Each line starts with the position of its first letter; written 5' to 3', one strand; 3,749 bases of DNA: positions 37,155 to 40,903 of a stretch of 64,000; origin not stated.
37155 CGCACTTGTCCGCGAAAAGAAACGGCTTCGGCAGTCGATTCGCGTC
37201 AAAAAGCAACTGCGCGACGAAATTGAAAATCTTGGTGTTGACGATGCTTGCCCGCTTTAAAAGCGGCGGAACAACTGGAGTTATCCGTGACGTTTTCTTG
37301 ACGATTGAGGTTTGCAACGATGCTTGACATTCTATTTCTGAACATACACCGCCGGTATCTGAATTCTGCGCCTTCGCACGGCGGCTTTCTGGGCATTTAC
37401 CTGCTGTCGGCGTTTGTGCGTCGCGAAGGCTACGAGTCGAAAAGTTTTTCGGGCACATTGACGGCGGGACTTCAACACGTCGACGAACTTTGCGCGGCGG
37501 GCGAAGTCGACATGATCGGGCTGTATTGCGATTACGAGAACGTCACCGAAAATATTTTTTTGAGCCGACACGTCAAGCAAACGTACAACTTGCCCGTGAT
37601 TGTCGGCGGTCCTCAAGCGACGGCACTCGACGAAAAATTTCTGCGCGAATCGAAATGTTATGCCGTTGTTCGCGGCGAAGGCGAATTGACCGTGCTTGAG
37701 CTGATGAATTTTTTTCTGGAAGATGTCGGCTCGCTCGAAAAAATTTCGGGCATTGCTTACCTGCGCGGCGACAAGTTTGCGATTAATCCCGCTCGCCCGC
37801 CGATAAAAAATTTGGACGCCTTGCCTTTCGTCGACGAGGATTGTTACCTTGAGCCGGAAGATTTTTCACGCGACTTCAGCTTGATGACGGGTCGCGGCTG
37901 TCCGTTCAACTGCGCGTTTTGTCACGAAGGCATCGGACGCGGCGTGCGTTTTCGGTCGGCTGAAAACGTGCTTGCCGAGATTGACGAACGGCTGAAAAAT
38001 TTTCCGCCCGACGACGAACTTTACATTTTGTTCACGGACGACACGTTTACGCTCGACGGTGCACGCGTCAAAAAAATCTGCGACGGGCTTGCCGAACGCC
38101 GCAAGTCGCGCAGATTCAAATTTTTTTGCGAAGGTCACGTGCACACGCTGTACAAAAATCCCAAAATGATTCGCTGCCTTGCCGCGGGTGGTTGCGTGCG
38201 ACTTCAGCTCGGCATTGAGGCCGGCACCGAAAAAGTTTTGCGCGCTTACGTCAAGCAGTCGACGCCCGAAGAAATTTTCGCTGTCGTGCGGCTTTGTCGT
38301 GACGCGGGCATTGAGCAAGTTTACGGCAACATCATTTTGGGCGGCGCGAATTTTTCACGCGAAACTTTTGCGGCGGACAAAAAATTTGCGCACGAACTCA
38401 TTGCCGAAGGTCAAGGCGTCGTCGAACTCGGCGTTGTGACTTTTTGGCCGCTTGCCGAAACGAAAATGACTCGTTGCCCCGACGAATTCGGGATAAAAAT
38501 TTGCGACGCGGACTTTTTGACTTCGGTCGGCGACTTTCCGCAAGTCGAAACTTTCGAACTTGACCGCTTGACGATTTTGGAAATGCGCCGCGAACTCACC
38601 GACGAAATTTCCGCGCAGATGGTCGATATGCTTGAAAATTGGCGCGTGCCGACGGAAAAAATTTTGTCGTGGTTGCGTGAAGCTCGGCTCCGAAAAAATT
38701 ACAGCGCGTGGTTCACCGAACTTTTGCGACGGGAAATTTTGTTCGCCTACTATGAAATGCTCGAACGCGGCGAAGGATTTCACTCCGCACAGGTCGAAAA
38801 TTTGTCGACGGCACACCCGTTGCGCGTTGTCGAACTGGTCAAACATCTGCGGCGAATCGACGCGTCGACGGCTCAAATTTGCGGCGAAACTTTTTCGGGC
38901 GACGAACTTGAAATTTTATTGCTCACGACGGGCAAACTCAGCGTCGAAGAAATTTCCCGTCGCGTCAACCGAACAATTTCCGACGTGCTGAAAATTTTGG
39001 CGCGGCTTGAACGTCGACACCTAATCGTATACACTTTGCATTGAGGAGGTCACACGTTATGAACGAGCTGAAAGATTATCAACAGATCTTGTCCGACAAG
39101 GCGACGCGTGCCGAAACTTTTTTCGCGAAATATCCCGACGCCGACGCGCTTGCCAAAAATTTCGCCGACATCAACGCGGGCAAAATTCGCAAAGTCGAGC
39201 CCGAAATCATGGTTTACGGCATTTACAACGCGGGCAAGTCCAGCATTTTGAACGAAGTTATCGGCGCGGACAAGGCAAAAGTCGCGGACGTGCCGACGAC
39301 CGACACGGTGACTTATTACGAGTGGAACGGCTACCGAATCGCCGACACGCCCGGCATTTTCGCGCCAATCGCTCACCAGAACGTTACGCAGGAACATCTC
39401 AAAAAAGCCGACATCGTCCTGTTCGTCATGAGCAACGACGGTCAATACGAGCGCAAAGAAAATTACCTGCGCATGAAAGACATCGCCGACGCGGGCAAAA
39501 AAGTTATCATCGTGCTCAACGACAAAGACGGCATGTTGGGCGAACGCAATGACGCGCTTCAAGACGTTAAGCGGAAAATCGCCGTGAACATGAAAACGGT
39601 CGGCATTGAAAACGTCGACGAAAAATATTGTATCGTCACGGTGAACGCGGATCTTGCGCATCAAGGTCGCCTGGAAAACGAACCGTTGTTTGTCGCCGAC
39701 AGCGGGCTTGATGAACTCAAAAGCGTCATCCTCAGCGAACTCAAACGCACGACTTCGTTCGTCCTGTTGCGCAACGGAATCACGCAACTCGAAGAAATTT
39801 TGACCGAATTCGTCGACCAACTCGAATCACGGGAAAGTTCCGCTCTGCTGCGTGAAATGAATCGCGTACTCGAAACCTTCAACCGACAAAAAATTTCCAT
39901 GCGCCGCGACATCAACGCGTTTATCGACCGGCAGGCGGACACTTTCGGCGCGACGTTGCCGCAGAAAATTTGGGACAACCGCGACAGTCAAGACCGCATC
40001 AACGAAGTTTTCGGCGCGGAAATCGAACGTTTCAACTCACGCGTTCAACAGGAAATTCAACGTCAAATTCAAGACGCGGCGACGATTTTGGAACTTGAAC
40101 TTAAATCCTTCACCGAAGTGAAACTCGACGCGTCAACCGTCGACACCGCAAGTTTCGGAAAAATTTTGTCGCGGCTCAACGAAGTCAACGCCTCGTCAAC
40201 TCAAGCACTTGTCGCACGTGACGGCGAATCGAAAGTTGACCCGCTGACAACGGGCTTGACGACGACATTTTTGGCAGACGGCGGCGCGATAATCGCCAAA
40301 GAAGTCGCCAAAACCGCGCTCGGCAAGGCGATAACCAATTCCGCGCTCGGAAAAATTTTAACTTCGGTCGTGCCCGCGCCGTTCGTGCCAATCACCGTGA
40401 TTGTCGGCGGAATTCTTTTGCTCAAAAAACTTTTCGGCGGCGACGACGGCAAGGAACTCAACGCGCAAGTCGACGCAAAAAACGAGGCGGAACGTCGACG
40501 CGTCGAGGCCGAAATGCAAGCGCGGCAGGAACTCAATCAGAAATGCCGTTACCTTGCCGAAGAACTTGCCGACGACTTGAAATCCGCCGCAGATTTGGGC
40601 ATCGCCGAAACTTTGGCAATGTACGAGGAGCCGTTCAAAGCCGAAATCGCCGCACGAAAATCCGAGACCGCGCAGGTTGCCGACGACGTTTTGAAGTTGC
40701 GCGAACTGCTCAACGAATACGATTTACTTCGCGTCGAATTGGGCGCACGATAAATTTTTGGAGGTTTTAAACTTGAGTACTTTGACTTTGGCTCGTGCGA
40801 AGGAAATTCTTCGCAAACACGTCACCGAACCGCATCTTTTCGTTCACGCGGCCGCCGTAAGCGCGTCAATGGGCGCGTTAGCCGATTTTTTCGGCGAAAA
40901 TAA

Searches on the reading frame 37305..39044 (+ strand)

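Call 57: search_protein_families(library=pfam, proteins=[window:37305-39044:+], max_evalue=0.001)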
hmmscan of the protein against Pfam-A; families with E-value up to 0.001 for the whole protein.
window:37305-39044:+ (579 aa): 2 families
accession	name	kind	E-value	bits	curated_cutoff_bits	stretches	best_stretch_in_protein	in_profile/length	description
PF04055.27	Radical_SAM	-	6.8e-18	65.8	29.5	1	195-354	3-158/166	Radical SAM superfamily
PF02310.24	B12-binding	-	4.1e-09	36.7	32.1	1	29-133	15-120/121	B12 binding domain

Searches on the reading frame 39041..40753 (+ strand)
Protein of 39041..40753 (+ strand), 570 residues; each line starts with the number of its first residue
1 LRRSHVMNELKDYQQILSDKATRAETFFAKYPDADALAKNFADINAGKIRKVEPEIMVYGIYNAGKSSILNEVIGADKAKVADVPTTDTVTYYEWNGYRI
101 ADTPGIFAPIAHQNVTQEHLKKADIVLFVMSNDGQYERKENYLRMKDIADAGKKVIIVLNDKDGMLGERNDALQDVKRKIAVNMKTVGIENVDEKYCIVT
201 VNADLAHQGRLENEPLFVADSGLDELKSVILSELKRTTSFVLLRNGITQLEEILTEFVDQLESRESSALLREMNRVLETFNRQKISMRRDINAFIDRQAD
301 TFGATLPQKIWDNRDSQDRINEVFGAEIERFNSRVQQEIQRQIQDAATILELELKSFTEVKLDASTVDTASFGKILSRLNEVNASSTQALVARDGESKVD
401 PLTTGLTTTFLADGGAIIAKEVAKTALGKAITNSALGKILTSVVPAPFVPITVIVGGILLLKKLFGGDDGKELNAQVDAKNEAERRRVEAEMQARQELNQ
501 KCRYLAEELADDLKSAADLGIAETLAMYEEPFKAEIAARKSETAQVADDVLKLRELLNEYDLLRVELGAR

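Call 58: search_protein_families(library=pfam, proteins=[window:39041-40753:+], max_evalue=0.001)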
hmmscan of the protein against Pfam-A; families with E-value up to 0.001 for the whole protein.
window:39041-40753:+ (570 aa): 3 families
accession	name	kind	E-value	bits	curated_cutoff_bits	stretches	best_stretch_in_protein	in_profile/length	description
PF01926.29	MMR_HSR1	-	1.1e-16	61.4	21.9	1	55-160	1-112/113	50S ribosome-binding GTPase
PF00350.29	Dynamin_N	-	2.5e-12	47.6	27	1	97-160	102-166/168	Dynamin family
PF02421.24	FeoB_N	-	4.8e-06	26.6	27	1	56-165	3-118/156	Ferrous iron transport protein B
